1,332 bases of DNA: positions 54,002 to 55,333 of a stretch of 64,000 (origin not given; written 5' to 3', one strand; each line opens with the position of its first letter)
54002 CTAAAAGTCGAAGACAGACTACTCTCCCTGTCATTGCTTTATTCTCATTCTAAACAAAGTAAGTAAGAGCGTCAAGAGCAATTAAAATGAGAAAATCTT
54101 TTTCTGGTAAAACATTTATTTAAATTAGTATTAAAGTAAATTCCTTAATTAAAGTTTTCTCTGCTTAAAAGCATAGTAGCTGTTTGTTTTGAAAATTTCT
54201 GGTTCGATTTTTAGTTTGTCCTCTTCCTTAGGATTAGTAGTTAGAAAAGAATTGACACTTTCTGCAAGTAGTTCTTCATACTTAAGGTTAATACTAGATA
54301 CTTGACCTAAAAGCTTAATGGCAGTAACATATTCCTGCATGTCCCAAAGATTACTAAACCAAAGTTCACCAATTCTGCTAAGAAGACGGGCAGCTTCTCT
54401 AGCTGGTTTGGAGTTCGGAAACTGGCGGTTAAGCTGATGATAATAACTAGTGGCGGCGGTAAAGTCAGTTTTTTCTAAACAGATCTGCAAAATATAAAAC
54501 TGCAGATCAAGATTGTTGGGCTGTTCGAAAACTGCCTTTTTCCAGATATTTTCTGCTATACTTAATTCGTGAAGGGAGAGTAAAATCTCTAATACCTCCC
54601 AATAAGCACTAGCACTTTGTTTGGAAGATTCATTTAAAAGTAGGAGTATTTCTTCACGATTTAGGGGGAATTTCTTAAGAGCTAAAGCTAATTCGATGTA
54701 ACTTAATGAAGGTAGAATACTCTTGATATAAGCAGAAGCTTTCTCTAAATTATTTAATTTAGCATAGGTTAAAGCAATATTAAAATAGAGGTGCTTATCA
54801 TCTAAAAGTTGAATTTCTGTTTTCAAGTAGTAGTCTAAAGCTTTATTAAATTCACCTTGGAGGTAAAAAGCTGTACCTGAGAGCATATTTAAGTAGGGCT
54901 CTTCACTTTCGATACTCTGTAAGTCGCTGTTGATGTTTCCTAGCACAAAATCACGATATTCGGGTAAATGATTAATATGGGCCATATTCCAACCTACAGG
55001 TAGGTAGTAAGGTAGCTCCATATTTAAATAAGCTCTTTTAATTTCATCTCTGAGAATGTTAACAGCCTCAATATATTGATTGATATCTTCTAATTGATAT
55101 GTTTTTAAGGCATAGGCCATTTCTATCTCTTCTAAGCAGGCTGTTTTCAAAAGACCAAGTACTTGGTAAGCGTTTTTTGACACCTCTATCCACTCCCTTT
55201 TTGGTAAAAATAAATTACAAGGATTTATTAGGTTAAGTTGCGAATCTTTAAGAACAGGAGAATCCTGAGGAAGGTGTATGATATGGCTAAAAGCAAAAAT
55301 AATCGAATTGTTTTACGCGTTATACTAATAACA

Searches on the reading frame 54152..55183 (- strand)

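Call 53: search_protein_families(library=pfam, proteins=[window:54152-55183:-], max_evalue=0.1)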
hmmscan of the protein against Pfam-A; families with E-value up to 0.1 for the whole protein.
window:54152-55183:- (344 aa): 11 families
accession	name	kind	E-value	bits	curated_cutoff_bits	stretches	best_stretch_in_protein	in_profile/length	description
PF00515.34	TPR_1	-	5.3e-07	29.6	27.8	2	103-121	8-26/34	Tetratricopeptide repeat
PF07719.23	TPR_2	-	2e-06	27.9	27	0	132-153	3-24/34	Tetratricopeptide repeat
PF14559.12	TPR_19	-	0.00018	22.2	25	0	211-260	11-59/68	Tetratricopeptide repeat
PF25068.1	ARM_TT21_4th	-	0.00024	21.9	30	1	103-246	6-140/153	Tetratricopeptide repeat protein 21 forth ARM domain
PF13174.12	TPR_6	-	0.00043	21.2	26.3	0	235-258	9-33/33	Tetratricopeptide repeat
PF13432.12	TPR_16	-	0.0024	18.7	32.7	0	103-157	4-58/65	Tetratricopeptide repeat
PF13181.12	TPR_8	-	0.0043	17.6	25.7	1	132-154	3-25/34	Tetratricopeptide repeat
PF13428.12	TPR_14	-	0.0069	17.4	23.5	0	193-230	3-40/44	Tetratricopeptide repeat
PF13424.12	TPR_12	-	0.026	15.1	30.1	0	102-155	9-70/77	Tetratricopeptide repeat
PF23914.1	TPR_CcmH_CycH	-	0.032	14.5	42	1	183-260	79-156/158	Cytochrome c-type biogenesis protein H TPR domain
PF00226.36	DnaJ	-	0.07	13.7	27.8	0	4-25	1-22/63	DnaJ domain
